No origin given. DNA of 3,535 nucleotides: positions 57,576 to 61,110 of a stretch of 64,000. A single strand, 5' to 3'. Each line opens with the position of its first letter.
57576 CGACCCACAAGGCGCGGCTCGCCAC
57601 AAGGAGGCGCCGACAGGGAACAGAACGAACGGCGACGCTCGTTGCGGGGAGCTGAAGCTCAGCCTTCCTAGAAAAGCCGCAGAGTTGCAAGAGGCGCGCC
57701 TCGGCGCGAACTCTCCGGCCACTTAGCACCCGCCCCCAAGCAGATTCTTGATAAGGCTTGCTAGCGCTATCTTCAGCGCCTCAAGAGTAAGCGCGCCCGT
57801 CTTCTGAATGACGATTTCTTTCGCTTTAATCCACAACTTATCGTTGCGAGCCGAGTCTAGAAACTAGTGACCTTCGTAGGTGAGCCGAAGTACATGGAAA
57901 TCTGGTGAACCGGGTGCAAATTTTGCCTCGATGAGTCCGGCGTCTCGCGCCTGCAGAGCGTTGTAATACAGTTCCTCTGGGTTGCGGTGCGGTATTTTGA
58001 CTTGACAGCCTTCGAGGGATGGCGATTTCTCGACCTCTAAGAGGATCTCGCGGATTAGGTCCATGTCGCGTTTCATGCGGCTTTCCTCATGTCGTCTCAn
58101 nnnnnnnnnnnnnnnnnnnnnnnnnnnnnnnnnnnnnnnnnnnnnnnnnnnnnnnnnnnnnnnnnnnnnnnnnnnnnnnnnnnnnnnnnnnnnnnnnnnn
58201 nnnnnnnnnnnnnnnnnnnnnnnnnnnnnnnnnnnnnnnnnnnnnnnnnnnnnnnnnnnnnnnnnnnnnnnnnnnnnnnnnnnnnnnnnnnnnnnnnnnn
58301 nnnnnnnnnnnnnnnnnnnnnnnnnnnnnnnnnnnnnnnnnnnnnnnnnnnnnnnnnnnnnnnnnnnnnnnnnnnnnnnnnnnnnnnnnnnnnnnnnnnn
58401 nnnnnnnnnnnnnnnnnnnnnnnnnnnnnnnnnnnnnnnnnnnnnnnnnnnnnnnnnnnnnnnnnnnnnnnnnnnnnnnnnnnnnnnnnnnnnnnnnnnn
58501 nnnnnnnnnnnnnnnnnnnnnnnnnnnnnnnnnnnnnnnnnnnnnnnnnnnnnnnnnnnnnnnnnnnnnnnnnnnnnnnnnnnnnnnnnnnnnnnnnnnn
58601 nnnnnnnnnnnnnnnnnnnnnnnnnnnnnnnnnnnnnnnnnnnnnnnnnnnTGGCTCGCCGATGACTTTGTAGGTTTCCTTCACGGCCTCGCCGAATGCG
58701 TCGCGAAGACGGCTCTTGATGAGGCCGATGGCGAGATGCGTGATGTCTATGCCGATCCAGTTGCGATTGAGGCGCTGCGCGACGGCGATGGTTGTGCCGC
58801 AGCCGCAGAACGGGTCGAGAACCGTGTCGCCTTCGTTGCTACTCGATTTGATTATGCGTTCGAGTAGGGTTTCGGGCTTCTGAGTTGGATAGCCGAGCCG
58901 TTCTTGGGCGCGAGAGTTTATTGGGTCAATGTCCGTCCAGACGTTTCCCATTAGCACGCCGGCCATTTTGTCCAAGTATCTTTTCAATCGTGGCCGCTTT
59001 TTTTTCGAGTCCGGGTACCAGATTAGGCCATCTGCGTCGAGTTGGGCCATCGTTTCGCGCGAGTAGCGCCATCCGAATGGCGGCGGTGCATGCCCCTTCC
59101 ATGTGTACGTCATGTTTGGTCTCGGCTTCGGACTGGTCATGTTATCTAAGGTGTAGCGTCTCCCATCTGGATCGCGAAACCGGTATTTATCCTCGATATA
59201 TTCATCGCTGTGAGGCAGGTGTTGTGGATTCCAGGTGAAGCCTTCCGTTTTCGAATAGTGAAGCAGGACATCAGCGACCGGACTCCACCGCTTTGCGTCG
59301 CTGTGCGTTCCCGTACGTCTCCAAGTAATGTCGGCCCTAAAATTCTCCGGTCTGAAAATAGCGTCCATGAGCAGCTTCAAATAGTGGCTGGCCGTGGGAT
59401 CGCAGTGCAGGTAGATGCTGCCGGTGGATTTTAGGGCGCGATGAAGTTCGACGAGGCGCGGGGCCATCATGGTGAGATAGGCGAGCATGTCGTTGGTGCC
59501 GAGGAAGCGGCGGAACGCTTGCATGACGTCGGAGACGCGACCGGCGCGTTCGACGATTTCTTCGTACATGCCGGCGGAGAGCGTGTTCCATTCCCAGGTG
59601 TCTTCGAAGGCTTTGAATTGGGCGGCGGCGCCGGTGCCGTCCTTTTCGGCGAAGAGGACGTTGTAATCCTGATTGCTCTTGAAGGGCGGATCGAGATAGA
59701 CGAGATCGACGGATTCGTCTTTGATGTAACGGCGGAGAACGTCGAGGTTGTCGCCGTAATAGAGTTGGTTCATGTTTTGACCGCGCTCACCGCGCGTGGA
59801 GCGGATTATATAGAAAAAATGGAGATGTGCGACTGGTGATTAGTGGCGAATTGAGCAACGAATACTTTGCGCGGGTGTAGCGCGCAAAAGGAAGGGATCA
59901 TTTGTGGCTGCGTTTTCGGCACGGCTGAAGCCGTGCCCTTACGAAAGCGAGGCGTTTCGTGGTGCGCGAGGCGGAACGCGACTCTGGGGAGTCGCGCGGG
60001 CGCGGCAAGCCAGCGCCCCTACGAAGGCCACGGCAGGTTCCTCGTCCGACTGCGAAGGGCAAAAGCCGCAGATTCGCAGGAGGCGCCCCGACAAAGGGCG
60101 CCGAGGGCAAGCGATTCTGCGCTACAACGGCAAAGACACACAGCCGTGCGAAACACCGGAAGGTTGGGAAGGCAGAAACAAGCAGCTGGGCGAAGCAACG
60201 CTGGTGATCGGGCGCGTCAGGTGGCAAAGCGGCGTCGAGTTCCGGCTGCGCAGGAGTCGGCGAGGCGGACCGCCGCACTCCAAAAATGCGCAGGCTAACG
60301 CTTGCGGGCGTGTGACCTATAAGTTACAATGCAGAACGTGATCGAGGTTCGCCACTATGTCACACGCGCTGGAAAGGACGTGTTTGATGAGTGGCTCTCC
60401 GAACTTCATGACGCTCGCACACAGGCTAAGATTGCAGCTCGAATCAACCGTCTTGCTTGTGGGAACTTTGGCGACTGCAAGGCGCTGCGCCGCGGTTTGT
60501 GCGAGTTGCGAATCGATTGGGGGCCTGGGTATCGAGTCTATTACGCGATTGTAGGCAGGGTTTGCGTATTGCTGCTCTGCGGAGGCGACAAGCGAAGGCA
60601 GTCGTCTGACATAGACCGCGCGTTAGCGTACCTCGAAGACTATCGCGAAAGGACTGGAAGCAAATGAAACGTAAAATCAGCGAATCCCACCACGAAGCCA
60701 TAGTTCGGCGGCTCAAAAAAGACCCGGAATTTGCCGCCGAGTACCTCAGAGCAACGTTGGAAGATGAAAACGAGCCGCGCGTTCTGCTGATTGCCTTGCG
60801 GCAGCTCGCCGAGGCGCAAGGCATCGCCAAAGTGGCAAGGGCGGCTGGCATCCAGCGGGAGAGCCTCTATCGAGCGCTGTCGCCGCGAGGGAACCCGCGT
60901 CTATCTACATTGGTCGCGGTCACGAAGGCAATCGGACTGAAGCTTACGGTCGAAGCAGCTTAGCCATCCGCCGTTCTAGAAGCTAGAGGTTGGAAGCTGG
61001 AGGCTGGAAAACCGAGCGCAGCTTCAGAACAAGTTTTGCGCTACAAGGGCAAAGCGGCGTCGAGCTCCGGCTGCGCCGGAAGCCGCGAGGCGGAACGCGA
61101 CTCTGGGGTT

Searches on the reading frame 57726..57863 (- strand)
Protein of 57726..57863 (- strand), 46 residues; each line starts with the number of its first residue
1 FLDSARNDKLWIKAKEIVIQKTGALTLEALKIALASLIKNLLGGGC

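Call 108: search_protein_families(library=pfam, proteins=[window:57726-57863:-], max_evalue=0.01)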
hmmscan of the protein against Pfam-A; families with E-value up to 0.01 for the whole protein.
window:57726-57863:- (46 aa): 1 family
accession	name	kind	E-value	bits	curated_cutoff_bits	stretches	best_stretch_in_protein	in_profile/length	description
PF10711.15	DUF2513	-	0.002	18.9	29.6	1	1-23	77-99/100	Hypothetical protein (DUF2513)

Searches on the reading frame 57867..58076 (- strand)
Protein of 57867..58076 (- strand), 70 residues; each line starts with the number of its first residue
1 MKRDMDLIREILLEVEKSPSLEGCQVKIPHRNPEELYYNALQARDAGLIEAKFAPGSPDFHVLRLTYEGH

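Call 108: search_protein_families(library=pfam, proteins=[window:57867-58076:-], max_evalue=0.01)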
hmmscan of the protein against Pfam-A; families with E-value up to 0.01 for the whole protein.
window:57867-58076:- (70 aa): 1 family
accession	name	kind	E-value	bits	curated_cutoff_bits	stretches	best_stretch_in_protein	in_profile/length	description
PF10711.15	DUF2513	-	1.1e-10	42.2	29.6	1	2-70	1-75/100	Hypothetical protein (DUF2513)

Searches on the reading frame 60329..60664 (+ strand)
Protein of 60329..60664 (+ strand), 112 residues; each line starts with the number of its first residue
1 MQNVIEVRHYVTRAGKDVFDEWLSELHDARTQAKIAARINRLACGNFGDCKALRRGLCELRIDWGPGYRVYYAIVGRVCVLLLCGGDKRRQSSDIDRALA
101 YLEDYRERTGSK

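Call 108: search_protein_families(library=pfam, proteins=[window:60329-60664:+], max_evalue=0.01)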
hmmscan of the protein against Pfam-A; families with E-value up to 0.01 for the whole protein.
window:60329-60664:+ (112 aa): 1 family
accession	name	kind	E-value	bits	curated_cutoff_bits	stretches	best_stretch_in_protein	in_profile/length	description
PF05973.20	Gp49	-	3.1e-05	24.4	23.9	1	21-92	1-76/90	Phage derived protein Gp49-like (DUF891)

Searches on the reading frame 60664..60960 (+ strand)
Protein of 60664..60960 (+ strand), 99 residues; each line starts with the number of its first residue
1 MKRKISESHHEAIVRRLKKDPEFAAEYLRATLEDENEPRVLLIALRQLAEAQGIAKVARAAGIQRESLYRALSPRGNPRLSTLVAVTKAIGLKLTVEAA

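Call 108: search_protein_families(library=pfam, proteins=[window:60664-60960:+], max_evalue=0.01)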
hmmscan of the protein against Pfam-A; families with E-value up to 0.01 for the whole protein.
window:60664-60960:+ (99 aa): 3 families
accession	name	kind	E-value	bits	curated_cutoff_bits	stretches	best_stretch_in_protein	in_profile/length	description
PF21716.3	dnstrm_HI1420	-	5.6e-20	71.4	27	1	20-97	13-89/90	Probable addiction module antidote protein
PF01381.28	HTH_3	-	0.0028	18.1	23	1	45-95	1-53/55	Helix-turn-helix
PF02676.19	TYW3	-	0.0061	16.4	27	1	34-96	112-168/211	Methyltransferase TYW3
